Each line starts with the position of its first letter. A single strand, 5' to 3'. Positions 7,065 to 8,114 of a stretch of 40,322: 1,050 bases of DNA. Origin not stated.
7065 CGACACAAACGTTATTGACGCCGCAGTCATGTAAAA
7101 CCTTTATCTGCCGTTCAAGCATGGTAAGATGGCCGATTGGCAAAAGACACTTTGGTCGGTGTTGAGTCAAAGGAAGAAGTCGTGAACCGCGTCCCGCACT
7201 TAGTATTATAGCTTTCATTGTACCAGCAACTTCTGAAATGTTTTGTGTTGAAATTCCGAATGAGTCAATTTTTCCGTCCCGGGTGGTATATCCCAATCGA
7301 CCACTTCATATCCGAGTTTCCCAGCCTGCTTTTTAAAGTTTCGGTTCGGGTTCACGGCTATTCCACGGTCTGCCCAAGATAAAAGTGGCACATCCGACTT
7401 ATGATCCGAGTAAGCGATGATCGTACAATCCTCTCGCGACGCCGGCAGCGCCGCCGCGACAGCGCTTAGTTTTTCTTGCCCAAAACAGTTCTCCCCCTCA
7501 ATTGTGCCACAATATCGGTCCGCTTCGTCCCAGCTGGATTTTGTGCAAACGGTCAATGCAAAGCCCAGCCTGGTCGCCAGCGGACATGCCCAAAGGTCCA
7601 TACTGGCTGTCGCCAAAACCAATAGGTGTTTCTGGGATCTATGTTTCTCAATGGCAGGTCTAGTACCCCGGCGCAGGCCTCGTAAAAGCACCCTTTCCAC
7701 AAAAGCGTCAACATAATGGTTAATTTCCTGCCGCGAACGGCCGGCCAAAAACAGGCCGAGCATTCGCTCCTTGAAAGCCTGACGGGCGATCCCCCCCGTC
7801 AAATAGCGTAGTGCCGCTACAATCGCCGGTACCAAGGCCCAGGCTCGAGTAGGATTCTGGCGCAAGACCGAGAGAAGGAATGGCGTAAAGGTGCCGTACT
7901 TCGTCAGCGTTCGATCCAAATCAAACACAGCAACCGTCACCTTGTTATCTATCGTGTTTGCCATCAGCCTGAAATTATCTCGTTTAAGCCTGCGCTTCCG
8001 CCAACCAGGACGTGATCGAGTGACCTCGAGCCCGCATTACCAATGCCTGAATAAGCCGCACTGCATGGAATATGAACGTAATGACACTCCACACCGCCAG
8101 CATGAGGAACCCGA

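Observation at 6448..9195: CDP-alcohol phosphatidyltransferase - HAD-IB phosphatase - LicC-like cytidylyltransferase operon: head-group module of unknown alcohol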

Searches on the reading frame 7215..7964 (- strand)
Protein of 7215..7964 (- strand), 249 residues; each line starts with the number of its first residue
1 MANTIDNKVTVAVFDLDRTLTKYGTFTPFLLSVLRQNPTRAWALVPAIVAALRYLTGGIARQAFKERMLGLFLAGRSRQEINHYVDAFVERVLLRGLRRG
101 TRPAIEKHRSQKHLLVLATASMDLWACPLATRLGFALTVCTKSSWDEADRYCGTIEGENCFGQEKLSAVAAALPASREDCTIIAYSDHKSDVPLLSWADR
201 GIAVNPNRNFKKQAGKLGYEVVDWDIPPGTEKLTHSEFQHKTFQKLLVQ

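Call 4: search_protein_families(library=pfam, proteins=[window:7215-7964:-], max_evalue=0.01)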
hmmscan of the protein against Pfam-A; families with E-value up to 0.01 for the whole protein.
window:7215-7964:- (249 aa): 1 family
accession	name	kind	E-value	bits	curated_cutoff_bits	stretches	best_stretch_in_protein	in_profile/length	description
PF12710.13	HAD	-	3.3e-32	112.9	27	1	12-195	1-188/189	haloacid dehalogenase-like hydrolase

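Call 5: search_protein_families(library=ncbifam, proteins=[window:7215-7964:-], max_evalue=0.01)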
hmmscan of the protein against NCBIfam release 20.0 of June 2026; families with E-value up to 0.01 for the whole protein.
window:7215-7964:- (249 aa): 7 families
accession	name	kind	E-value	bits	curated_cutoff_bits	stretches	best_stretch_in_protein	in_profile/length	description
TIGR01490.1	HAD-SF-IB-hyp1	subfamily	1.7e-36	126.4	98.3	1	12-208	2-200/202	HAD-IB family hydrolase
TIGR01488.1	HAD-SF-IB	subfamily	5.2e-21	75.4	45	1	11-196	1-175/177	HAD-IB family phosphatase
NF052360.1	HolPasePseu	equivalog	5.1e-20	72.1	280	1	53-223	46-216/218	histidinol-phosphatase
NF052359.1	HolPaseNeis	equivalog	2.9e-13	50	400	1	52-223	45-219/221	histidinol-phosphatase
TIGR01545.1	YfhB_g-proteo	equivalog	3.3e-05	23.8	259.25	0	10-83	6-80/210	phosphatidylglycerophosphatase C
NF006088.0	PRK08238.1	equivalog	3.4e-05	22.7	351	0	105-219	82-180/482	UbiA family prenyltransferase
NF010109.0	PRK13582.1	equivalog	0.0003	20.5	133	1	100-216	72-181/205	bifunctional phosphoserine phosphatase/homoserine phosphotransferase ThrH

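Call 47: search_solved_structures(query=window:7215-7964:-, max_evalue=0.01, show_alignments=1)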
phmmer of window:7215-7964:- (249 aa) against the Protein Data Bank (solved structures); distinct sequences matched with E-value up to 0.01: 1.
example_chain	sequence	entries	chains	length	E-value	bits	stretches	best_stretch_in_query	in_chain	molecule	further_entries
3fvv_A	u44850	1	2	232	5.8e-12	48.6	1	11-223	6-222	uncharacterized protein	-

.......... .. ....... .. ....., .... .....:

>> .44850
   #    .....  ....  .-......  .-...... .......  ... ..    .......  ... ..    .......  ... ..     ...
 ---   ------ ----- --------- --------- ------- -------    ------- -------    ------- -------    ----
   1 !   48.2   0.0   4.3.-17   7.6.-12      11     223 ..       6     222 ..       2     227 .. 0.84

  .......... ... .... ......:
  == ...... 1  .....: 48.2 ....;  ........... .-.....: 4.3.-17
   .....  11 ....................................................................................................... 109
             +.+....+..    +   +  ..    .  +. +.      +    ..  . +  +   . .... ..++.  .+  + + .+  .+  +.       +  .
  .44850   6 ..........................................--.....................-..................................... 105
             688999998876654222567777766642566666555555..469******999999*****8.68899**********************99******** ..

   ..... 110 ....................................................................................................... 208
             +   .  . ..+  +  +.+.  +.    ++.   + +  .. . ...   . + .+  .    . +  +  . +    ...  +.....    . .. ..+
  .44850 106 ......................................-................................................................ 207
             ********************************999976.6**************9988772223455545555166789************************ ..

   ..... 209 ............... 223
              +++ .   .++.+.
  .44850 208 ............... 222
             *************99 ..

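Call 59: find_homologous_proteins(query=window:7215-7964:-, max_evalue=1e-10)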
Query window:7215-7964:- (249 aa): 72 proteins with E <= 1e-10 among 3502 candidates.
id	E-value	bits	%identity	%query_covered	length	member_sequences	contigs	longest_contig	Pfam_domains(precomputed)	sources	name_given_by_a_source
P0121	2.7e-164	562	100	100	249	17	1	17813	PF12710.14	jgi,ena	-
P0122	1.3e-139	481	85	98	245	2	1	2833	PF12710.14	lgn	-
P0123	2.3e-111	389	69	100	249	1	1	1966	PF12710.14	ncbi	-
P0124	3.6e-59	218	48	90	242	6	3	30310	PF00702.33,PF12710.14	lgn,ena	-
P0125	3.5e-57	211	50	89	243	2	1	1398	PF12710.14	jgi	-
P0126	1.3e-54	203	47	88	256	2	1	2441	PF12710.14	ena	-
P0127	7.0e-53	197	48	87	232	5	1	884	PF12710.14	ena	-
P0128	1.9e-51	193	47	86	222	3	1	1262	PF00702.33,PF12710.14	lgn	-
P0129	5.0e-51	191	44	87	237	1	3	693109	PF00702.33,PF12710.14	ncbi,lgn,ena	-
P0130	7.7e-51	191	47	87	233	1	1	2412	PF12710.14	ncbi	-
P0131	1.7e-50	190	45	88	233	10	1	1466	PF12710.14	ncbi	-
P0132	3.0e-50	189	45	87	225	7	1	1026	PF00702.33,PF12710.14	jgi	-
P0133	5.3e-50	188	47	86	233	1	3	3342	PF12710.14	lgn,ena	-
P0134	7.6e-50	187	47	88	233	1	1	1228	PF12710.14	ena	-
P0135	1.5e-49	187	44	90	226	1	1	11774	PF12710.14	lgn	-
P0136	9.0e-49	184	43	88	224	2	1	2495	PF12710.14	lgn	-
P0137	1.3e-48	183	48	89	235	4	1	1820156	PF12710.14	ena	-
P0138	2.0e-48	183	46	88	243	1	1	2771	PF12710.14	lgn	-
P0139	3.3e-48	182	44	90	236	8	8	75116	PF00702.33,PF12710.14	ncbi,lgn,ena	-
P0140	5.6e-48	181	47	87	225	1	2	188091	PF12710.14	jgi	jgi:phosphatidylglycerophosphatase C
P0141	2.3e-47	179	45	87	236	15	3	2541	PF00702.33,PF12710.14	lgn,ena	-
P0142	3.6e-47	179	43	90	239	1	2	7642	PF00702.33,PF12710.14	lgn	-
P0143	4.4e-47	178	44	87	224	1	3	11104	PF00702.33,PF12710.14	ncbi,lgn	-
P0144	5.9e-47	178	44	87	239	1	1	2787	PF00702.33,PF12710.14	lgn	-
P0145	1.3e-46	177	43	90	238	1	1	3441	PF00702.33,PF12710.14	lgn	-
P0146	1.6e-46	177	44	86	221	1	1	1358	PF12710.14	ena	-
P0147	7.6e-45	171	44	86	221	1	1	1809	PF00702.33,PF12710.14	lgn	-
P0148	7.4e-43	165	39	88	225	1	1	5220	PF12710.14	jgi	-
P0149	1.1e-41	161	38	88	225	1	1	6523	PF12710.14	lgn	-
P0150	1.9e-41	160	39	86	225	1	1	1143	PF12710.14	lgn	-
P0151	8.8e-41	158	40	87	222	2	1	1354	PF00702.33,PF12710.14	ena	-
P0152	1.5e-40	157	40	88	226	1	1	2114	PF00702.33,PF12710.14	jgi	jgi:HAD superfamily hydrolase (TIGR01490 family)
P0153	2.9e-38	150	43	86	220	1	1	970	PF12710.14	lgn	-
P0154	1.6e-37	147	38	89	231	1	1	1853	PF12710.14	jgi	jgi:HAD superfamily phosphoserine phosphatase-like hydrolase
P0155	2.7e-37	146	39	86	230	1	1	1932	PF00702.33,PF12710.14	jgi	jgi:phosphatidylglycerophosphatase C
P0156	6.2e-37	145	41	86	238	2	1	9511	PF12710.14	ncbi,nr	ncbi:MAG: HAD-IB family hydrolase [Alphaproteobacteria bacterium]|nr:HAD-IB family hydrolase [Alphap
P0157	9.0e-37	145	40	88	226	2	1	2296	PF12710.14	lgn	-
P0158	1.0e-35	141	39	86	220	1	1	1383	PF00702.33,PF12710.14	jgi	jgi:phosphatidylglycerophosphatase C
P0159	2.1e-35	140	39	86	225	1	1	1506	PF12710.14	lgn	-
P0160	3.0e-34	136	39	85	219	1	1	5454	PF12710.14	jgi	jgi:phosphatidylglycerophosphatase C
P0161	9.5e-34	135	37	88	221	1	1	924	PF12710.14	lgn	-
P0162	2.1e-33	134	40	86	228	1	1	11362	PF12710.14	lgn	-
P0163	6.0e-32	129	39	87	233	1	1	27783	PF00702.33,PF12710.14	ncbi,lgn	-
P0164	5.5e-30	122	38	86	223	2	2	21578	PF00702.33,PF12710.14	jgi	-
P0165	9.3e-30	122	33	86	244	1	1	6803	PF12710.14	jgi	jgi:HAD superfamily hydrolase (TIGR01490 family)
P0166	7.8e-29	119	36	87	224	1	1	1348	PF12710.14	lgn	-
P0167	2.0e-28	117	38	86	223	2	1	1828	PF12710.14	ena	-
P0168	1.0e-27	115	39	78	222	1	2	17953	PF12710.14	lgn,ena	-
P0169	5.3e-27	113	35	87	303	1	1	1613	PF12710.14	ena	-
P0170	7.7e-27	112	34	87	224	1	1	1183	PF12710.14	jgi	-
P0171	1.4e-26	111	38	88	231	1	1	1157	PF12710.14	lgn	-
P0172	2.9e-26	110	34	89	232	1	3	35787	PF12710.14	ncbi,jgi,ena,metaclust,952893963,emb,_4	jgi:phosphatidylglycerophosphatase C|metaclust:\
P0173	3.1e-25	107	36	85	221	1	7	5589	PF12710.14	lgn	-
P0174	3.9e-25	107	35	85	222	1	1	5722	PF12710.14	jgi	jgi:phosphoserine phosphatase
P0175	8.6e-25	105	36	84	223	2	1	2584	PF12710.14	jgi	-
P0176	4.2e-24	103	35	87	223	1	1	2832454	PF12710.14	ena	-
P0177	7.0e-24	102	34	84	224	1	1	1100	PF12710.14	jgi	-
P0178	9.3e-24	102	33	86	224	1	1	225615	PF12710.14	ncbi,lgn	-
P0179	2.6e-23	101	33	86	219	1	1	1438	PF12710.14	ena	-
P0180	3.5e-23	100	34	86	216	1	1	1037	PF12710.14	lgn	-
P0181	9.0e-23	99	34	84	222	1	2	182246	PF12710.14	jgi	jgi:HAD superfamily phosphoserine phosphatase-like hydrolase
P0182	1.1e-22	99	38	88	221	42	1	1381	PF12710.14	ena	-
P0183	5.5e-22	96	36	87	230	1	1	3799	PF12710.14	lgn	-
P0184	6.1e-20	90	35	69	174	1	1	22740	PF12710.14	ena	-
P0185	4.0e-19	87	35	86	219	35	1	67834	PF12710.14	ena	-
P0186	9.5e-19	86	34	88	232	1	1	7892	PF00702.33,PF12710.14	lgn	-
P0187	7.2e-18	83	32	78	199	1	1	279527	PF12710.14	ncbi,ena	-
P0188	1.5e-16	78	30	87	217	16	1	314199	PF12710.14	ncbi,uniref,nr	ncbi:haloacid dehalogenase-like hydrolase [Qipengyuania sp. GH38]|uniref:HAD family hydrolase n=1 Ta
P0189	5.0e-15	73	31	86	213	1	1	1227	PF12710.14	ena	-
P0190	8.6e-13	66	33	86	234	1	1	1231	PF12710.14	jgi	jgi:HAD superfamily hydrolase (TIGR01490 family)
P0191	2.5e-11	61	32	79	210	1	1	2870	PF12710.14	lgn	-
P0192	3.0e-11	61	31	86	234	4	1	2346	PF12710.14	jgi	jgi:HAD superfamily hydrolase (TIGR01490 family)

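Call 60: find_encoding_contigs(protein=P0137, flank=4000, max_places=1)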
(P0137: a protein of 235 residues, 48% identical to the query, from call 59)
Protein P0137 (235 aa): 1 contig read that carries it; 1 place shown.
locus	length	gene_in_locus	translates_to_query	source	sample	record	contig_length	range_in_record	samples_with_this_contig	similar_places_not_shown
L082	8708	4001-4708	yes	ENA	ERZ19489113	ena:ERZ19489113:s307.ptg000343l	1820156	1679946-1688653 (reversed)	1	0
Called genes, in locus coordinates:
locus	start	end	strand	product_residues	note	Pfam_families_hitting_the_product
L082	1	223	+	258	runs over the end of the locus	PF04116:FA_hydroxylase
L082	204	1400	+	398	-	PF00583:Acetyltransf_1 (faint)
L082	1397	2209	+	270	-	PF12804:NTP_transf_3, PF01128:IspD (weak), PF02348:CTP_transf_3 (weak)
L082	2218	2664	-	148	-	-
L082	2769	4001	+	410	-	PF01066:CDP-OH_P_transf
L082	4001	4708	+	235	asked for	PF12710:HAD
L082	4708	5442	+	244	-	PF00483:NTP_transferase, PF12804:NTP_transf_3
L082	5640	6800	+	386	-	PF02775:TPP_enzyme_C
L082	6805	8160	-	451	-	PF14559:TPR_19 (weak), PF04575:SlipAM, PF11059:DUF2860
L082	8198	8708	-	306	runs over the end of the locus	PF01298:TbpB_B_D (weak)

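Call 61: find_encoding_contigs(protein=P0176, flank=4000, max_places=1)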
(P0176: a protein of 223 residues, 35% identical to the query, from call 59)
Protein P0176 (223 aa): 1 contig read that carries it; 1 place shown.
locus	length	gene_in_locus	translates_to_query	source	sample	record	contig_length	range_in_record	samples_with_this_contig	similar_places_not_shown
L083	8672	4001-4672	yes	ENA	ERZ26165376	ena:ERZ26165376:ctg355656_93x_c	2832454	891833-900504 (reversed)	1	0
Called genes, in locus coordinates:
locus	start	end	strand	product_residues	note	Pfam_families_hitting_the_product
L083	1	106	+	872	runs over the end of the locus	PF17900:Peptidase_M1_N, PF01433:Peptidase_M1, PF11940:DUF3458, PF17432:DUF3458_C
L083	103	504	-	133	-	PF14539:DUF4442 (weak), PF03061:4HBT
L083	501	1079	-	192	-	PF03886:ABC_trans_aux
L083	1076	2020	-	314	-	PF02470:MlaD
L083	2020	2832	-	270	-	PF00005:ABC_tran, PF13304:AAA_21 (weak)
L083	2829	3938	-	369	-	PF13466:STAS_2 (faint), PF02405:MlaE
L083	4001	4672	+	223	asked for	PF12710:HAD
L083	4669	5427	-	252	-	PF02578:Cu-oxidase_4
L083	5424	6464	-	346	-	PF02636:Methyltransf_28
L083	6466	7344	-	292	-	PF01790:LGT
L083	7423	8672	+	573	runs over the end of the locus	PF00501:AMP-binding, PF13193:AMP-binding_C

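Call 62: find_encoding_contigs(protein=P0188, flank=4000, max_places=1)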
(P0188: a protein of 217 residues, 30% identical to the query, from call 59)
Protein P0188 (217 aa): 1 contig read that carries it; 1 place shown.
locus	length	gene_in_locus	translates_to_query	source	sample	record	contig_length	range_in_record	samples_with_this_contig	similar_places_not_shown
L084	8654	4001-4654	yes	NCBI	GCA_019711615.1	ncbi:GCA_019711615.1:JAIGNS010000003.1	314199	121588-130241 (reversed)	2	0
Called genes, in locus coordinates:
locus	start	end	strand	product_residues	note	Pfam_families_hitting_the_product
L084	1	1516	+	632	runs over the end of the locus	PF13522:GATase_6, PF13537:GATase_7, PF00733:Asn_synthase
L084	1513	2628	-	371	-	PF03969:AFG1_ATPase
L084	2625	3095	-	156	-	PF03061:4HBT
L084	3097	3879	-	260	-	PF13085:Fer2_3, PF13237:Fer4_10, PF13183:Fer4_8, PF13534:Fer4_17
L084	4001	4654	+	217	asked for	PF12710:HAD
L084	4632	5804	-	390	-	-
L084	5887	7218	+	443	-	PF01943:Polysacc_synt, PF13440:Polysacc_synt_3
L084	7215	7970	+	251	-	PF12804:NTP_transf_3, PF02348:CTP_transf_3 (faint)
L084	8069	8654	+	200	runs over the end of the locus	PF01209:Ubie_methyltran, PF13489:Methyltransf_23, PF13847:Methyltransf_31, PF08241:Methyltransf_11, PF08242:Methyltransf_12, PF13649:Methyltransf_25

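Call 63: find_encoding_contigs(protein=P0185, flank=4000, max_places=1)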
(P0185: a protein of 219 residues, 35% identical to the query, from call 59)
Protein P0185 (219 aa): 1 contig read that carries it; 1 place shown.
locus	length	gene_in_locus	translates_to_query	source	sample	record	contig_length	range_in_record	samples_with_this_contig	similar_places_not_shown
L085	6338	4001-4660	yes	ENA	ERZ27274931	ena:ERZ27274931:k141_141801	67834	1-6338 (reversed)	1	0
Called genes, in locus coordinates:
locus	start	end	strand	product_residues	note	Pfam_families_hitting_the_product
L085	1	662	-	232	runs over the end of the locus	PF02678:Pirin, PF17954:Pirin_C_2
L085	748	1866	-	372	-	PF03969:AFG1_ATPase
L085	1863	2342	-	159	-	PF03061:4HBT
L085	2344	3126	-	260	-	PF13085:Fer2_3, PF13183:Fer4_8, PF13237:Fer4_10, PF13534:Fer4_17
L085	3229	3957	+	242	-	PF00106:adh_short, PF01370:Epimerase (faint), PF13561:adh_short_C2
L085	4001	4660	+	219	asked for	PF12710:HAD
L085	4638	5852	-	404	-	-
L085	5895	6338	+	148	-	?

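Call 79: predict_structure(alignment_id=A4)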
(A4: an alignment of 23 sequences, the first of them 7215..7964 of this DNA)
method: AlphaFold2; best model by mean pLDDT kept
length: 249 residues; sequences in the alignment: 23
mean_pLDDT: 92.3   pTM: 0.86
mean pLDDT of the five models: 92.3, 92.3, 91.6, 91.5, 91.2
residues with pLDDT >= 90: 217; 70-90: 7; 50-70: 19; < 50: 6
segments of 3 or more residues with pLDDT < 50: 1-5
pLDDT, mean of each block of 10 residues (from residue 1): 61 98 97 94 96 97 96 97 98 97 97 98 98 98 98 96 97 95 98 98 98 97 87 54 61
secondary structure, 60 per line:
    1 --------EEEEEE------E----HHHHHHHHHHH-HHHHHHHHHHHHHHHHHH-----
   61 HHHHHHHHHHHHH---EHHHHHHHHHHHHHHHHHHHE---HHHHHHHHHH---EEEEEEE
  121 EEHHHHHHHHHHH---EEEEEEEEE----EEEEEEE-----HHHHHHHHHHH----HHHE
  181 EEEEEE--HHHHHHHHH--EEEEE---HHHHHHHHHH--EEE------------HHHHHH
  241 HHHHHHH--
elements in order: E9-14 H26-36 H38-55 H61-73 H78-96 H101-110 E114-122 H123-133 E137-145 E150-156 H162-172 E180-186 H189-197 E200-204 H208-217 E220-222 H235-247

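Call 81: fold_search(model_id=the predicted structure, library=pdb)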
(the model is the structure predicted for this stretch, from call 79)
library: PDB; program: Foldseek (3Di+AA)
matches with E <= 10: 960; with E <= 0.001: 137
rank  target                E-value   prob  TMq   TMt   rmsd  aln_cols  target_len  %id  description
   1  3fvv_B                3.3e-18  1.00  0.75  0.83   2.7       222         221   27  The crystal structure of the protein with unknown function from Bordetella pertussis Tohama I (released 2009-02-17)
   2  3fvv_A                1.0e-17  1.00  0.77  0.85   2.6       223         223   28  The crystal structure of the protein with unknown function from Bordetella pertussis Tohama I (released 2009-02-17)
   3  5it0                  9.1e-12  1.00  0.60  0.40   8.6       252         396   14  Crystal structure of Mycobacterium avium SerB2 mutant D343N/D347N (released 2016-04-27)
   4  5is2                  9.1e-12  1.00  0.59  0.40   8.8       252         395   17  Crystal structure of Mycobacterium avium SerB2 at pH 6.6 (released 2016-04-27)
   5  4eze_A                1.2e-11  1.00  0.60  0.53   3.9       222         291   17  Crystal structure of had family hydrolase t0658 from Salmonella enterica subsp. enterica serovar Typhi (Target EFI-501 (released 2012-07-25)
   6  5jlp                  2.2e-11  1.00  0.61  0.40   7.8       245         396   16  Crystal structure of Mycobacterium avium SerB2 in complex with serine at ACT domain (released 2017-05-03)
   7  9fq5                  3.2e-11  1.00  0.57  0.48   5.0       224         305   18  Crystal structure of phosphoserine phosphatase (SerB) from Brucella melitensis (released 2025-06-25)
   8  4eze_B                3.6e-11  1.00  0.60  0.53   3.9       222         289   17  Crystal structure of had family hydrolase t0658 from Salmonella enterica subsp. enterica serovar Typhi (Target EFI-501 (released 2012-07-25)
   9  1f5s_B                3.6e-11  1.00  0.56  0.65   4.8       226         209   15  CRYSTAL STRUCTURE OF PHOSPHOSERINE PHOSPHATASE FROM METHANOCOCCUS JANNASCHII (released 2001-06-20)
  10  7qpl                  4.1e-11  1.00  0.57  0.49   5.1       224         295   17  Crystal structure of phosphoserine phosphatase (SerB) from Brucella melitensis in complex with phosphate and magnesium (released 2023-01-18)
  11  3p96                  6.8e-11  1.00  0.59  0.40   8.6       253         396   16  Crystal structure of Phosphoserine phosphatase SerB from Mycobacterium avium, native form (released 2010-11-10)
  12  5jjb                  7.2e-11  1.00  0.58  0.39   8.1       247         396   15  Crystal structure of Mycobacterium avium SerB2 mutant D343G (released 2016-05-18)
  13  5it4                  7.7e-11  1.00  0.59  0.40   8.7       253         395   15  Crystal structure of Mycobacterium avium SerB2 mutant D343N (released 2016-04-27)
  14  1f5s_A                8.2e-11  1.00  0.56  0.65   4.8       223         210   16  CRYSTAL STRUCTURE OF PHOSPHOSERINE PHOSPHATASE FROM METHANOCOCCUS JANNASCHII (released 2001-06-20)
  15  3m1y_B                1.4e-10  1.00  0.59  0.69   4.1       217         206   17  Crystal Structure of a Phosphoserine phosphatase (SerB) from Helicobacter pylori (released 2010-03-23)
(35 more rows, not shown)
